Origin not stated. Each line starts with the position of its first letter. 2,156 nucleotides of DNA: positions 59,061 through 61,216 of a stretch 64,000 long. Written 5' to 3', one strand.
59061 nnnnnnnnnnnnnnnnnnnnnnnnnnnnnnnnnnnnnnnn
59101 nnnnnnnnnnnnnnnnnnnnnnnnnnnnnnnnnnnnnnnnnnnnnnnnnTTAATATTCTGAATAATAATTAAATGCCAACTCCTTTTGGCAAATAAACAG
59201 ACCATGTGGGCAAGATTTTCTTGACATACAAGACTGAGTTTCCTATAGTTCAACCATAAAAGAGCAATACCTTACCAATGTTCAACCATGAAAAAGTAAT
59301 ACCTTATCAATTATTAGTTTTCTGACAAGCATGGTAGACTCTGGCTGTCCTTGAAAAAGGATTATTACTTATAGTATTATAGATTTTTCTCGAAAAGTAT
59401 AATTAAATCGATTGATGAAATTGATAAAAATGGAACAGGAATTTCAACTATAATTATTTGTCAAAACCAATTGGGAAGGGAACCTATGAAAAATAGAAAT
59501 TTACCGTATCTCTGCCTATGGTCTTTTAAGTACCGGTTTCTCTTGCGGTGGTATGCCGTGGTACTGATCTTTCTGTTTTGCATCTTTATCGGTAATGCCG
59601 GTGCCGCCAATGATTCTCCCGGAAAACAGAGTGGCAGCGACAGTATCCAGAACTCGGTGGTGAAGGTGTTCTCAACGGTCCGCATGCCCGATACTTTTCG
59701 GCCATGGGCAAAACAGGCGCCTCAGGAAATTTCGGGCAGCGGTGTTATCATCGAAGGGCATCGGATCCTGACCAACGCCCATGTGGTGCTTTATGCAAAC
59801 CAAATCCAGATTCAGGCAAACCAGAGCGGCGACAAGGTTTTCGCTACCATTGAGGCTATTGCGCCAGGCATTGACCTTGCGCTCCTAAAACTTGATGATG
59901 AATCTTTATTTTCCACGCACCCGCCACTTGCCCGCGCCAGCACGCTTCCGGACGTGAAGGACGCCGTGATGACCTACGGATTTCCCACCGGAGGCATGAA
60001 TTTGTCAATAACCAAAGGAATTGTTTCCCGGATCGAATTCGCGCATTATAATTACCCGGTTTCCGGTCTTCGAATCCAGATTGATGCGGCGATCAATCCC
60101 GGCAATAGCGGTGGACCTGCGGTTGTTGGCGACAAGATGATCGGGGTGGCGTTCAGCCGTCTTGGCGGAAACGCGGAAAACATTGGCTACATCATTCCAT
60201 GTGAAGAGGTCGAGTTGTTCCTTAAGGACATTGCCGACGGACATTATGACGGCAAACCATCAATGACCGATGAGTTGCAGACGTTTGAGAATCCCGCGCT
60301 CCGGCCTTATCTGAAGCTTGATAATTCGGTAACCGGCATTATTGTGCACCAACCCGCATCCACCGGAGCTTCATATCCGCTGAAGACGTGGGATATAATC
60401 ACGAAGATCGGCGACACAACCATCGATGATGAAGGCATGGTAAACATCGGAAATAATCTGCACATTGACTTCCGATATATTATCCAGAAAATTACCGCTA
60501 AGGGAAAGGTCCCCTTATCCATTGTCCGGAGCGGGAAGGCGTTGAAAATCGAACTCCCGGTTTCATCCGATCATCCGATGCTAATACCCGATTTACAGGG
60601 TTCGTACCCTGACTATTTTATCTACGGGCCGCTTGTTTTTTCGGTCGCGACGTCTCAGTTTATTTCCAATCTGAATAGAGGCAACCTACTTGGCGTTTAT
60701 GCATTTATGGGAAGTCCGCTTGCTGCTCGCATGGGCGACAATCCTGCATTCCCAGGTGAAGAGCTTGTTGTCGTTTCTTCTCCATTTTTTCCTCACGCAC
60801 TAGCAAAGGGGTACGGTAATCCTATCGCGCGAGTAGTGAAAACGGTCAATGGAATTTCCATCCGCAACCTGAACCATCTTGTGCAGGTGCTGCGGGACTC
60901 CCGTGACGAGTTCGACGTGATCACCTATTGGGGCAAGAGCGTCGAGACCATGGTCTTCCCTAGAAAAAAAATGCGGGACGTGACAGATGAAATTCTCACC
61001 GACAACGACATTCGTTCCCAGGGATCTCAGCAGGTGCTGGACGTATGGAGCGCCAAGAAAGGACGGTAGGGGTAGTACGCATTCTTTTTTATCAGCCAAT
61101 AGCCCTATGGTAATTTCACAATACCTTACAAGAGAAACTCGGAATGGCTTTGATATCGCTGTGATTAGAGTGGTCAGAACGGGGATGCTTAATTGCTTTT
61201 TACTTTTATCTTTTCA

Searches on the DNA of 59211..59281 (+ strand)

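Call 72: search_dna_similar(query=window:59211-59281:+, collection=phages, mode=distant, max_evalue=0.01, max_rows=10)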
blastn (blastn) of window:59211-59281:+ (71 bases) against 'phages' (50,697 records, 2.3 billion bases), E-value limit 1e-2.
No match.

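Call 73: search_dna_similar(query=window:59211-59281:+, collection=plasmids, mode=distant, max_evalue=0.01, max_rows=10)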
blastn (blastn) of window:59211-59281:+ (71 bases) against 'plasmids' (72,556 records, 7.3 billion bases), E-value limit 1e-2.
No match.

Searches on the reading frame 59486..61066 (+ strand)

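Call 67: search_protein_families(library=pfam, proteins=[window:59486-61066:+], max_evalue=0.001)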
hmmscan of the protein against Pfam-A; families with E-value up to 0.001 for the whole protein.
window:59486-61066:+ (527 aa): 3 families
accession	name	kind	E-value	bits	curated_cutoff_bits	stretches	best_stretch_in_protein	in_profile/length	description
PF13365.12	Trypsin_2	-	1.5e-20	74.8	27.6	1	84-213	1-135/144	Trypsin-like peptidase domain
PF17815.7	PDZ_3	-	1.7e-16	60.7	22.8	1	373-515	8-144/145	PDZ domain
PF00089.32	Trypsin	-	1.9e-14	54.5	20.6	1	82-239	20-213/220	Trypsin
